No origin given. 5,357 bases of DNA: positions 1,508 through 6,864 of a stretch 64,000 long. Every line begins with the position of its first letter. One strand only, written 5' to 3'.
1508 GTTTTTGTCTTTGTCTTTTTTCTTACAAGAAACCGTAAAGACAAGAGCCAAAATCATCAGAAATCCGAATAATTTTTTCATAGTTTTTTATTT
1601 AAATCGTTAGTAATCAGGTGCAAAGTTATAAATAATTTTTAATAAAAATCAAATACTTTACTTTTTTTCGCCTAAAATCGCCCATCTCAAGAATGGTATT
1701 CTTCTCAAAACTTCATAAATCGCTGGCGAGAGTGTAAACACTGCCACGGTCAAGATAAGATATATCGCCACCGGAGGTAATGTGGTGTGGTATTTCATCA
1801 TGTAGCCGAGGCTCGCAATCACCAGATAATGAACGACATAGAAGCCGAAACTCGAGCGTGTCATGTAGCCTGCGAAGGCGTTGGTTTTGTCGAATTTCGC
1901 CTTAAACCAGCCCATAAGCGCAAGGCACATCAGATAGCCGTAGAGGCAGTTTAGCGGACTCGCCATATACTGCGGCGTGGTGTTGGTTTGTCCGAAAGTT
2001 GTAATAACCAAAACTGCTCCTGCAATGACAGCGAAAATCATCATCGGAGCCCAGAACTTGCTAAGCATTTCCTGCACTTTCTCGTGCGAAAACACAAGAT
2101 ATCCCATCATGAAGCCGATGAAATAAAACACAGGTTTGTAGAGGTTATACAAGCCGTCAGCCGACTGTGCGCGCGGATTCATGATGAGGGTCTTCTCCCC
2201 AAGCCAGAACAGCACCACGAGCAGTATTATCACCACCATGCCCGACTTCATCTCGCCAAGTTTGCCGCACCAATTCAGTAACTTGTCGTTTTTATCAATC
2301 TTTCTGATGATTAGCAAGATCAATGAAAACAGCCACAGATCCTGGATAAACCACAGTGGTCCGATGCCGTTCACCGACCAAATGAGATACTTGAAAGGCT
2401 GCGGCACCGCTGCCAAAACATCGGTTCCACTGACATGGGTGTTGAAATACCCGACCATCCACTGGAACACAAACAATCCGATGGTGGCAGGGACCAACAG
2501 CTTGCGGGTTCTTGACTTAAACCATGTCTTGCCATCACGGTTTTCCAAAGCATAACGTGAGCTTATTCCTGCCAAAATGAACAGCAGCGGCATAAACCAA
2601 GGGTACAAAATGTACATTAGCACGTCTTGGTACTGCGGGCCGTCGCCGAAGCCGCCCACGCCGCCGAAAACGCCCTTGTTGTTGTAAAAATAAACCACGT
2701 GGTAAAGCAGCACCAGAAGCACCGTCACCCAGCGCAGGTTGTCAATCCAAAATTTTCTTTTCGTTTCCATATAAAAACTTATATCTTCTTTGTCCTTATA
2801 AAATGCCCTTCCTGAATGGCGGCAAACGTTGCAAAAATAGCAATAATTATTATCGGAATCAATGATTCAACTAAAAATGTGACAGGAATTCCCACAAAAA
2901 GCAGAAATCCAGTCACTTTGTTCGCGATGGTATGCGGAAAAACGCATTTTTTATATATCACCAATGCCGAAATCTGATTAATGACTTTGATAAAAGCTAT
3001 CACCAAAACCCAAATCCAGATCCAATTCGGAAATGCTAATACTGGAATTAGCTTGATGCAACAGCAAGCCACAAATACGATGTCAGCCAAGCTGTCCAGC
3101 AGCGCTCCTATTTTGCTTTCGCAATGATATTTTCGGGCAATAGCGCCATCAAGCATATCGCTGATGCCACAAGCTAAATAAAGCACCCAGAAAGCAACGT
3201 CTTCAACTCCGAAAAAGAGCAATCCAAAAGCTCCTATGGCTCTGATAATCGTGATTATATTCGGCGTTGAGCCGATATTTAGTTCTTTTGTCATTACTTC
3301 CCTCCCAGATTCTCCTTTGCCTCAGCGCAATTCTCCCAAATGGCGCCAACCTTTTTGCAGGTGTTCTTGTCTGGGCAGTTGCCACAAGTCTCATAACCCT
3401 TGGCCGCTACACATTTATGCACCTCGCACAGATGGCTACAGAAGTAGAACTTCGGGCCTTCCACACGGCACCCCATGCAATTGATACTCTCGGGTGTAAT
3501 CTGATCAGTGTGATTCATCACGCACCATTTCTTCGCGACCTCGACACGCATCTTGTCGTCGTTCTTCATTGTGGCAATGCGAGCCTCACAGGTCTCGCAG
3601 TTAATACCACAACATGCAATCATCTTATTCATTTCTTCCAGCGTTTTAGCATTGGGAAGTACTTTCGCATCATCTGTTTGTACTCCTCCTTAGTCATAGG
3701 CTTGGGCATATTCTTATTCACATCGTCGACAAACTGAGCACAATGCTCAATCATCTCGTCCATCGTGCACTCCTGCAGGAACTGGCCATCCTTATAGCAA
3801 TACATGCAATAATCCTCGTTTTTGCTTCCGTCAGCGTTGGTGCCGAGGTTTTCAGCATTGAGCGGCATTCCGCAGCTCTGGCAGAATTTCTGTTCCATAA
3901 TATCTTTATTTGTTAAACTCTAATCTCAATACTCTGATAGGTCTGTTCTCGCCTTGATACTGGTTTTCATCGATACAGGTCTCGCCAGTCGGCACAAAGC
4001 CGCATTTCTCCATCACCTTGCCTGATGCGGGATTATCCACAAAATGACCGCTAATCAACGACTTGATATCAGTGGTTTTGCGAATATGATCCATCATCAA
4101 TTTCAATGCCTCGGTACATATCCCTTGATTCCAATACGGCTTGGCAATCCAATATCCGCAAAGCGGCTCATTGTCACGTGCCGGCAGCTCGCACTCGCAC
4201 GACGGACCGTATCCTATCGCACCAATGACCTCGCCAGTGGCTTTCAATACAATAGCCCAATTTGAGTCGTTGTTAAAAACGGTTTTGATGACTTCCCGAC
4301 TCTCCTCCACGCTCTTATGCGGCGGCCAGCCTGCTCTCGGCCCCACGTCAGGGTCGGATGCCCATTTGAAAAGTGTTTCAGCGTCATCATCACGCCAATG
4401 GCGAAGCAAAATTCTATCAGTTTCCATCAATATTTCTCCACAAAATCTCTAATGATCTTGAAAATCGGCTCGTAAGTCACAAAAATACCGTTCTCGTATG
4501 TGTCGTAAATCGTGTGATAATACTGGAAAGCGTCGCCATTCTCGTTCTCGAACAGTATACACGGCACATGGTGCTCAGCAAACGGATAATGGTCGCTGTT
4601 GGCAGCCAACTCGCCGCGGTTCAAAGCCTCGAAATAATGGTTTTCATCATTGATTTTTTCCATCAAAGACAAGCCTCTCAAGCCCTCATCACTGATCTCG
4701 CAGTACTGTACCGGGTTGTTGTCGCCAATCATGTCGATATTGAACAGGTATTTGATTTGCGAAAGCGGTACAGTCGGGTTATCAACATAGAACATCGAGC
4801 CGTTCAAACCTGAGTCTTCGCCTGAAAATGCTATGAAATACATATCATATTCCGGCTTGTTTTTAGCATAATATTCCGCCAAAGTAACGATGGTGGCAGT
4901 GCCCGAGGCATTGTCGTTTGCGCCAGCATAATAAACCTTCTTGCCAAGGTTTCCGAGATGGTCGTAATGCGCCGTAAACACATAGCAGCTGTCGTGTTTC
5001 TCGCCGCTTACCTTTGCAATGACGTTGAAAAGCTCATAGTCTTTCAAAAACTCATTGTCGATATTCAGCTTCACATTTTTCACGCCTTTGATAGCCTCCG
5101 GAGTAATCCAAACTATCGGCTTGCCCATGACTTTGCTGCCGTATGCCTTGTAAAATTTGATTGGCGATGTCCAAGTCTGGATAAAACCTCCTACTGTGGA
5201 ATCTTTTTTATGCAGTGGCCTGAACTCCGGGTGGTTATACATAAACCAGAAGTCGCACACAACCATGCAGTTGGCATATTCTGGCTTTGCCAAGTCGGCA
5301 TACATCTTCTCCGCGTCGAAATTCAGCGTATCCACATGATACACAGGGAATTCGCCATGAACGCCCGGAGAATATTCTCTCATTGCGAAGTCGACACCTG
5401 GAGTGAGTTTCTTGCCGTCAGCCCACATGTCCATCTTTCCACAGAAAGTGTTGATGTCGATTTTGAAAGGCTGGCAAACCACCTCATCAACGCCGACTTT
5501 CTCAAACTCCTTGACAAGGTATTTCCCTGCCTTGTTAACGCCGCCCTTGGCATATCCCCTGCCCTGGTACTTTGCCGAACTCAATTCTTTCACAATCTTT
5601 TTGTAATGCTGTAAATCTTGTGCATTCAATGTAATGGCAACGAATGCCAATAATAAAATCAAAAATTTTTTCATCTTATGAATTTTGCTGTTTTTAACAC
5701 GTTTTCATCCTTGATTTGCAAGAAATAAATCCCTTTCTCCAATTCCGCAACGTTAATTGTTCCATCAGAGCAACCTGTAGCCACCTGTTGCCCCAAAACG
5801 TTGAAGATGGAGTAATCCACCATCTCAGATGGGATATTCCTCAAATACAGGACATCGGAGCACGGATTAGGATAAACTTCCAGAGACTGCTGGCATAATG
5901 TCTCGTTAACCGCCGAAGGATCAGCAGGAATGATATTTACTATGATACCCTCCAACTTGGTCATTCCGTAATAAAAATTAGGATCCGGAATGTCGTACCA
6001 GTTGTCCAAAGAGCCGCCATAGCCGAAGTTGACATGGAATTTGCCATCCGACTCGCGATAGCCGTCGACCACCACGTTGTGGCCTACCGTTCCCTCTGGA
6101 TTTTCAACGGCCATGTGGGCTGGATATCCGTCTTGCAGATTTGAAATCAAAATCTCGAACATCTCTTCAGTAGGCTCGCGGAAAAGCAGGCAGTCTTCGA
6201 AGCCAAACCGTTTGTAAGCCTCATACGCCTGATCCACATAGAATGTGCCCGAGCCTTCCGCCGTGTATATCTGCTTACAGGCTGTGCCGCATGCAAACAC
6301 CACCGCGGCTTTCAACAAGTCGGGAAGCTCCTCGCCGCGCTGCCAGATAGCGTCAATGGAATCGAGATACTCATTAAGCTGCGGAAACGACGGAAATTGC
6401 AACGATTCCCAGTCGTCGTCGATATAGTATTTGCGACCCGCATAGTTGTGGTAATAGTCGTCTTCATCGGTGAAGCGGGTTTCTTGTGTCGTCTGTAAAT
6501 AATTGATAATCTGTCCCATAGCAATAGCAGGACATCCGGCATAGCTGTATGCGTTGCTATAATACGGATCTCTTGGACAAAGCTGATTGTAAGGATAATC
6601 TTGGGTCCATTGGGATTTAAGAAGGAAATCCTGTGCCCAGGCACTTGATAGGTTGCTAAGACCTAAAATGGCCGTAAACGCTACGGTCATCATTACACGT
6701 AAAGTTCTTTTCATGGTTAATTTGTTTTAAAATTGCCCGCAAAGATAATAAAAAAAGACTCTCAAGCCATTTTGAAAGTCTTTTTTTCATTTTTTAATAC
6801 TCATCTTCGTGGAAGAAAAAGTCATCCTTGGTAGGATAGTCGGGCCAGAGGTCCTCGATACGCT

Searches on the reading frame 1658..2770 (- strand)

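Call 83: search_protein_families(library=pfam, proteins=[window:1658-2770:-], max_evalue=0.00001)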
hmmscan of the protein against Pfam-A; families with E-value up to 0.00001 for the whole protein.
window:1658-2770:- (370 aa): 1 family
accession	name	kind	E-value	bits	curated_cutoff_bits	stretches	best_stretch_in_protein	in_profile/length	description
PF01757.29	Acyl_transf_3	-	1.5e-29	103.6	31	1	8-352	3-325/326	Acyltransferase domain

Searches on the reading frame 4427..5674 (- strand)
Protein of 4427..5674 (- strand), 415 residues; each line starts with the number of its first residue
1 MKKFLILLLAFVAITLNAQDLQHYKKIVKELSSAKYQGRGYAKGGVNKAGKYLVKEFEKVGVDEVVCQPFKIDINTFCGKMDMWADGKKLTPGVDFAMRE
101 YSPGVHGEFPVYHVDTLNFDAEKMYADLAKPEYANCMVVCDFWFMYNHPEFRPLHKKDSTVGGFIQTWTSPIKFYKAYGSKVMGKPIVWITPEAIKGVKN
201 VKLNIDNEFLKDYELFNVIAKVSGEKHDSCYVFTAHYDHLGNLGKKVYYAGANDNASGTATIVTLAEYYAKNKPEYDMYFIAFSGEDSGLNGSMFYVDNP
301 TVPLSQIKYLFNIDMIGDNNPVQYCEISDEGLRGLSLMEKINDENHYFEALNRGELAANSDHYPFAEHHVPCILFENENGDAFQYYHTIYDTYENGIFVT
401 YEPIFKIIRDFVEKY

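Call 83: search_protein_families(library=pfam, proteins=[window:4427-5674:-], max_evalue=0.00001)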
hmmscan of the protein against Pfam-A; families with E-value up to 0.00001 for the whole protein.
window:4427-5674:- (415 aa): 2 families
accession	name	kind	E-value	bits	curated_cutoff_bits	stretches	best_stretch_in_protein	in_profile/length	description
PF04389.22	Peptidase_M28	-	2e-37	129.3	21.3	1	217-395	1-176/193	Peptidase family M28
PF16254.10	DUF4910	-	4.1e-08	32.8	26.6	1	252-393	83-222/247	Domain of unknown function (DUF4910)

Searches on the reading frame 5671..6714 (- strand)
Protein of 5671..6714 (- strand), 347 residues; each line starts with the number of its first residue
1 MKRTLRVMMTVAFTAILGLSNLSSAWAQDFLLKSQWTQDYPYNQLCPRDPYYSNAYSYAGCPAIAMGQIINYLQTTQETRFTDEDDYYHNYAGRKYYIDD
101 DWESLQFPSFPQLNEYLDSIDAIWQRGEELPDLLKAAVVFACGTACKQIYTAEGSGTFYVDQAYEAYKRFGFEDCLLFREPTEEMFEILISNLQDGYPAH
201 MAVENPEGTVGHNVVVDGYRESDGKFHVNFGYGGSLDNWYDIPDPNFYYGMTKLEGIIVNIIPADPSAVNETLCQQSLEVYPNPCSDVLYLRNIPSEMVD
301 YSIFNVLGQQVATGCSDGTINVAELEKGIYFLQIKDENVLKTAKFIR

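Call 83: search_protein_families(library=pfam, proteins=[window:5671-6714:-], max_evalue=0.00001)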
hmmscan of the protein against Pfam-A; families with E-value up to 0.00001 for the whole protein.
window:5671-6714:- (347 aa): 2 families
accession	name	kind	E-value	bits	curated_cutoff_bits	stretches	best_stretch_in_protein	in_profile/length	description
PF01640.23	Peptidase_C10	-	1.7e-28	100.6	26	1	36-240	1-194/194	Peptidase C10 family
PF18962.6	Por_Secre_tail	-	1e-12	48.6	27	1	280-346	1-74/75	Secretion system C-terminal sorting domain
